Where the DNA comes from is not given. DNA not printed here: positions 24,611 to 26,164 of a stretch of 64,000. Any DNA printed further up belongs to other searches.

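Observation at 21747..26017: Translationally coupled YdiJ-like FAD/Fe-S 2-hydroxyacid dehydrogenase and LarA-family racemase, with no larBCE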

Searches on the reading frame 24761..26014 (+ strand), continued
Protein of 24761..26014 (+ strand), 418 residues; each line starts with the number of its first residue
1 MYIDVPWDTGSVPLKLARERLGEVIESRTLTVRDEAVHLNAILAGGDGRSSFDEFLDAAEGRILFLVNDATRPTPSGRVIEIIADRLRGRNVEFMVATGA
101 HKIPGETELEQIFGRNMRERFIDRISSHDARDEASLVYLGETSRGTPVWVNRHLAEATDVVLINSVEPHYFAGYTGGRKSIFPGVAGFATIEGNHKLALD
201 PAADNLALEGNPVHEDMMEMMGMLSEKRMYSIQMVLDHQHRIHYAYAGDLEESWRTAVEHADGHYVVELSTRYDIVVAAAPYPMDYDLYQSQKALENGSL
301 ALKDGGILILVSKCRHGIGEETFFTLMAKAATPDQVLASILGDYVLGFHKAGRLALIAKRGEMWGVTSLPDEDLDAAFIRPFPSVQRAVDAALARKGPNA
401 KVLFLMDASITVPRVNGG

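Call 24: find_encoding_contigs(protein=P0023, flank=10000, max_places=2)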
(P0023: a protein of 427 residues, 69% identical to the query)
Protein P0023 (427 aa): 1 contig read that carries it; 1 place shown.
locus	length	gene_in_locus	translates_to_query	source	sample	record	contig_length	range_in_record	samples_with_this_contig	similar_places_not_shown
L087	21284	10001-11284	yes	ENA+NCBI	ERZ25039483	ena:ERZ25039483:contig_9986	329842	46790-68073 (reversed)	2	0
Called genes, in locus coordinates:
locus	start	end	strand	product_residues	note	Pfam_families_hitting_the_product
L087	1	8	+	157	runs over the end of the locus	-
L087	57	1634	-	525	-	PF03453:MoeA_N, PF00994:MoCF_biosynth, PF03454:MoeA_C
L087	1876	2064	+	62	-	-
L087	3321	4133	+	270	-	-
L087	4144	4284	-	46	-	-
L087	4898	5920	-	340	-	PF01384:PHO4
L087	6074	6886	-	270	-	PF00753:Lactamase_B, PF12706:Lactamase_B_2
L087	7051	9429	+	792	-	PF01565:FAD_binding_4, PF02913:FAD-oxidase_C, PF13183:Fer4_8, PF13534:Fer4_17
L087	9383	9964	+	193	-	PF02754:CCG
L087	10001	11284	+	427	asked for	PF09861:Lar_N, PF21113:LarA_C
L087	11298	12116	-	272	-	-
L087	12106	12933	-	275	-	PF02625:XdhC_CoxI, PF13478:XdhC_C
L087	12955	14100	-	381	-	PF00266:Aminotran_5, PF01212:Beta_elim_lyase, PF01041:DegT_DnrJ_EryC1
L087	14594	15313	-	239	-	PF13085:Fer2_3, PF13237:Fer4_10, PF13183:Fer4_8, PF13534:Fer4_17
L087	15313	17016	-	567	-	PF00890:FAD_binding_2, PF01266:DAO, PF03486:HI0933_like (faint), PF07992:Pyr_redox_2 (faint), PF02910:Succ_DH_flav_C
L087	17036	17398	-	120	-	PF01127:Sdh_cyt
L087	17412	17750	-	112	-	PF01127:Sdh_cyt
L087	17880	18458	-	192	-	PF05683:Fumerase_C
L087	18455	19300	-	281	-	PF05681:Fumerase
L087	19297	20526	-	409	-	PF00390:malic, PF00208:ELFV_dehydrog (faint), PF03949:Malic_M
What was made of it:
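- L087, a 68-69% identical relative of the window pair, has sdhABCD, fumarase and malic enzyme within 9 kb (call 24).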

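Call 25: find_encoding_contigs(protein=P0040, flank=8000, max_places=1)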
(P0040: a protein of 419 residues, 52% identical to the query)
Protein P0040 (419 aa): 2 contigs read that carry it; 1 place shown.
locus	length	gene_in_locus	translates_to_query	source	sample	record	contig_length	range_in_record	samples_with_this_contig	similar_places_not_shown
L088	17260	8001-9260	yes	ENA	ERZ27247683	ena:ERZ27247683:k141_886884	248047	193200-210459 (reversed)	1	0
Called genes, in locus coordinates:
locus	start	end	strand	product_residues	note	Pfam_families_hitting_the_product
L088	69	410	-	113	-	-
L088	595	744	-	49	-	-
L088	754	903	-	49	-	-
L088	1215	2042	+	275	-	PF12849:PBP_like_2, PF01547:SBP_bac_1, PF13531:SBP_bac_11, PF12727:PBP_like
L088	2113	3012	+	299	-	PF00528:BPD_transp_1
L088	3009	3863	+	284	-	PF00528:BPD_transp_1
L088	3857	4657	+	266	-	PF09818:ABC_ATPase (faint), PF00005:ABC_tran, PF02463:SMC_N, PF13401:AAA_22 (faint), PF13304:AAA_21 (weak)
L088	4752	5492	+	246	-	PF01895:PhoU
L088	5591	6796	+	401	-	PF07396:Porin_O_P (faint)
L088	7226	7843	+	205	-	PF07191:Zn_ribbon_6 (faint)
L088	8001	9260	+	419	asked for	PF09861:Lar_N, PF21113:LarA_C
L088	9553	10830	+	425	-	PF00390:malic, PF03949:Malic_M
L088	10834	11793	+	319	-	PF01515:PTA_PTB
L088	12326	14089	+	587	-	PF00512:HisKA, PF02518:HATPase_c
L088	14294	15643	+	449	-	PF00072:Response_reg, PF00158:Sigma54_activat, PF14532:Sigma54_activ_2, PF07728:AAA_5 (weak), PF25601:AAA_lid_14, PF02954:HTH_8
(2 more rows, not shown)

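Call 26: find_encoding_contigs(protein=P0050, flank=8000, max_places=1)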
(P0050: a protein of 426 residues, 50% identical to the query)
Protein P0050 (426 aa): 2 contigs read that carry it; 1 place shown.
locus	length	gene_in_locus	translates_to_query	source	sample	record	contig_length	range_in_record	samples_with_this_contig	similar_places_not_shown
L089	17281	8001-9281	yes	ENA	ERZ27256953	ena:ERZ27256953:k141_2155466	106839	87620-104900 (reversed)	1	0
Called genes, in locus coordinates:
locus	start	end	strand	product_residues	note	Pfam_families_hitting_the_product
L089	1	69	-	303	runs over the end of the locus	PF09339:HTH_IclR, PF01614:IclR_C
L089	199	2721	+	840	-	PF21423:AhtL-like_1st, PF00384:Molybdopterin, PF01568:Molydop_binding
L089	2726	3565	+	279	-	PF12838:Fer4_7 (faint), PF13247:Fer4_11, PF13620:CarboxypepD_reg, PF13715:CarbopepD_reg_2 (faint)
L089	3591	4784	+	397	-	PF00108:Thiolase_N, PF00109:ketoacyl-synt (weak), PF02803:Thiolase_C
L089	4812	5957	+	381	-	PF08442:ATP-grasp_2, PF13549:ATP-grasp_5, PF24948:Citrate_synth_N, PF00549:Ligase_CoA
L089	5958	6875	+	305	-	PF02629:CoA_binding, PF13380:CoA_binding_2 (weak), PF00549:Ligase_CoA, PF13607:Succ_CoA_lig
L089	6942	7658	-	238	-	PF03483:B3_4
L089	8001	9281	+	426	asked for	PF09861:Lar_N, PF21113:LarA_C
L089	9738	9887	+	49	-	PF00471:Ribosomal_L33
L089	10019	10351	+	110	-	PF00584:SecE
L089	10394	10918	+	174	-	PF02357:NusG, PF00467:KOW (weak)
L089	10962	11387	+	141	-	PF03946:Ribosomal_L11_N, PF00298:Ribosomal_L11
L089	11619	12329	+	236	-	PF00687:Ribosomal_L1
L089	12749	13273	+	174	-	PF00466:Ribosomal_L10, PF27436:RL10_C (faint)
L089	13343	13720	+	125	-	PF16320:Ribosomal_L12_N, PF00542:Ribosomal_L12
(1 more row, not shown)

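Call 27: find_encoding_contigs(protein=P0075, flank=8000, max_places=1)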
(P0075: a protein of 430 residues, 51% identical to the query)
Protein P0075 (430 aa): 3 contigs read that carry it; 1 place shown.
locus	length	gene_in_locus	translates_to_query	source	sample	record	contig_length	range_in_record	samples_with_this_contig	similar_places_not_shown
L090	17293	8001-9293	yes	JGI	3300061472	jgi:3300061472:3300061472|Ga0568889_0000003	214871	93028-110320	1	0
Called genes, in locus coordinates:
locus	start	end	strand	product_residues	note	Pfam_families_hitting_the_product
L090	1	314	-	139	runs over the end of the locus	-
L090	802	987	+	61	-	-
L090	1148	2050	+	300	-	PF12849:PBP_like_2, PF13531:SBP_bac_11, PF12727:PBP_like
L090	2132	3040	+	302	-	PF00528:BPD_transp_1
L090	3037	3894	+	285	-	PF00528:BPD_transp_1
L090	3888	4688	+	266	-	PF09818:ABC_ATPase (faint), PF00005:ABC_tran, PF02463:SMC_N, PF13401:AAA_22 (weak), PF13304:AAA_21 (weak)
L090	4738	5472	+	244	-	PF01895:PhoU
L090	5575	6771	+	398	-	PF07396:Porin_O_P (faint)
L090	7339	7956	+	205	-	-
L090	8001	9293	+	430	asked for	PF09861:Lar_N, PF21113:LarA_C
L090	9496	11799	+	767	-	PF00390:malic, PF03949:Malic_M, PF01515:PTA_PTB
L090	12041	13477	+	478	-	PF01565:FAD_binding_4, PF02913:FAD-oxidase_C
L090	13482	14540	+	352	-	PF13237:Fer4_10 (weak), PF13183:Fer4_8, PF13534:Fer4_17 (weak), PF02754:CCG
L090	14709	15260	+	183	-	PF13183:Fer4_8, PF13534:Fer4_17, PF13237:Fer4_10 (weak), PF14697:Fer4_21 (weak), PF12838:Fer4_7, PF13187:Fer4_9 (weak), PF25160:LdpA_Fe-S-bd (weak), PF00037:Fer4 (weak), +2 more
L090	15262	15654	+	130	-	PF02662:FlpD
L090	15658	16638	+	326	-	PF01058:Oxidored_q6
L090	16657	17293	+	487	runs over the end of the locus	PF27537:HoxH, PF00374:NiFeSe_Hases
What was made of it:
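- Malic enzyme and fumarase neighbours point to C4 rather than C5 acids (calls 24, 25, 27).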

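Call 36: search_protein_families(library=pfam, proteins=[L019:9029-9961:+, L019:11593-12024:+, L023:13806-15104:+, L044:3384-4241:-, L049:13445-15115:+, L021:12211-12615:+, L010:7802-8683:+, L069:13932-14855:+, L009:2212-4464:+, L042:3167-4435:+], max_evalue=0.0001)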
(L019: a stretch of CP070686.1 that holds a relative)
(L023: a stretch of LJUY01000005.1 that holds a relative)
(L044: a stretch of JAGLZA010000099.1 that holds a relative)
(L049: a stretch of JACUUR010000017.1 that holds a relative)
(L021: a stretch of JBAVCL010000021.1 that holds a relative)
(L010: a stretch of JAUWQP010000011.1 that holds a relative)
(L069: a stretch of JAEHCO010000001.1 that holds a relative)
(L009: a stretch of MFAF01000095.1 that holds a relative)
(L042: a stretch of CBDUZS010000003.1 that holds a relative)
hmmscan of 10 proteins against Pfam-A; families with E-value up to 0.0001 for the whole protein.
L019:9029-9961:+ (311 aa): 3 families
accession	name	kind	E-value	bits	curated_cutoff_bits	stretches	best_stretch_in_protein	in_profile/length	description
PF00056.29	Ldh_1_N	-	2.4e-40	138.2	27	1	3-141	2-141/141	lactate/malate dehydrogenase, NAD binding domain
PF02866.23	Ldh_1_C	-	9.1e-35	120.6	22.6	1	146-306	3-171/174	lactate/malate dehydrogenase, alpha/beta C-terminal domain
PF21799.2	MurD-like_N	-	1.8e-05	25.4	27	0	2-81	1-71/88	Mur ligase MurD-like, N-terminal domain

L019:11593-12024:+ (144 aa): 1 family
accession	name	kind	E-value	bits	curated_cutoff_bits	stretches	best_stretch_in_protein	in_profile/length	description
PF01597.25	GCV_H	-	1.9e-38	131.5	22.2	1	12-132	1-119/122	Glycine cleavage H-protein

L023:13806-15104:+ (433 aa): 1 family
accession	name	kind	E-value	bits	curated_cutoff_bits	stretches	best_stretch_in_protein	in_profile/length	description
PF00330.25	Aconitase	-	1.3e-101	341.3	28.7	2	23-300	1-306/463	Aconitase family (aconitate hydratase)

L044:3384-4241:- (285 aa): 1 family
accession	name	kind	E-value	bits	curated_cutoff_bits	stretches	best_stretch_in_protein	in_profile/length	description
PF05681.19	Fumerase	-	5.4e-93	311.7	25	1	8-274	3-269/270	Fumarate hydratase (Fumerase)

L049:13445-15115:+ (557 aa): 3 families
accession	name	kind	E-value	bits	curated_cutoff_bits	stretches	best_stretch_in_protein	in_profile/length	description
PF00890.30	FAD_binding_2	-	4.4e-72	244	20.4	1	99-481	1-414/414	FAD binding domain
PF07992.20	Pyr_redox_2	-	2.1e-07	31.1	26.1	0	99-301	2-124/291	Pyridine nucleotide-disulphide oxidoreductase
PF03486.20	HI0933_like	-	2.8e-05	24.1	50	0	99-466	2-219/244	HI0933-like protein Rossmann domain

L021:12211-12615:+ (135 aa): 4 families
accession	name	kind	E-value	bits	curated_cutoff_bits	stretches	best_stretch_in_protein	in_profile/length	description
PF13183.11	Fer4_8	-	4.7e-11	43.5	27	1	26-86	2-67/68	4Fe-4S dicluster domain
PF13534.11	Fer4_17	-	2.6e-09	37.9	22.2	1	29-88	2-61/61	4Fe-4S dicluster domain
PF13187.11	Fer4_9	-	2.1e-08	34.5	27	1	29-86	2-50/52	4Fe-4S dicluster domain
PF13237.11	Fer4_10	-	8.4e-07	29.3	25.5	1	25-84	5-53/53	4Fe-4S dicluster domain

L010:7802-8683:+ (294 aa): 1 family
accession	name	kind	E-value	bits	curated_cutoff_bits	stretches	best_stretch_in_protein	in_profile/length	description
PF02754.22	CCG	-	7.1e-19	68.1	20.6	2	6-88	2-85/85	Cysteine-rich domain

L069:13932-14855:+ (308 aa): 5 families
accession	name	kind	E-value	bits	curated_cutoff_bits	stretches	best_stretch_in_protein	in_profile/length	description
PF02629.25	CoA_binding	-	2e-28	99.4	22.3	1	26-117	2-97/97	CoA binding domain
PF00549.24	Ligase_CoA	-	1.3e-25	90.4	24.5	1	169-289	1-127/128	CoA-ligase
PF13607.11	Succ_CoA_lig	-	2.2e-12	47.3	27.4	1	163-297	1-130/138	Succinyl-CoA ligase like flavodoxin domain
PF07991.19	KARI_N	-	1.3e-05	25.3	20.6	1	27-144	4-121/165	Acetohydroxy acid isomeroreductase, NADPH-binding domain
PF13380.12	CoA_binding_2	-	2.8e-05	25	22.8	1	40-147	17-115/116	CoA binding domain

L009:2212-4464:+ (751 aa): 3 families
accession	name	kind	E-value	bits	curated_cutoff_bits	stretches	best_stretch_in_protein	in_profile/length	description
PF01515.24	PTA_PTB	-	3.3e-103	345.8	24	1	432-748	2-319/319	Phosphate acetyl/butaryl transferase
PF00390.24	malic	-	6.8e-29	101.4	23.1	1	23-155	2-182/182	Malic enzyme, N-terminal domain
PF03949.21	Malic_M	-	6.6e-20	71.9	23.5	1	169-363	3-230/258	Malic enzyme, NAD binding domain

L042:3167-4435:+ (423 aa): 1 family
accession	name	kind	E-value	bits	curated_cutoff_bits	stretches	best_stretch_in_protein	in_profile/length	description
PF00285.26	Citrate_synt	-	1.7e-93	313.9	27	1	42-412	1-357/357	Citrate synthase, C-terminal domain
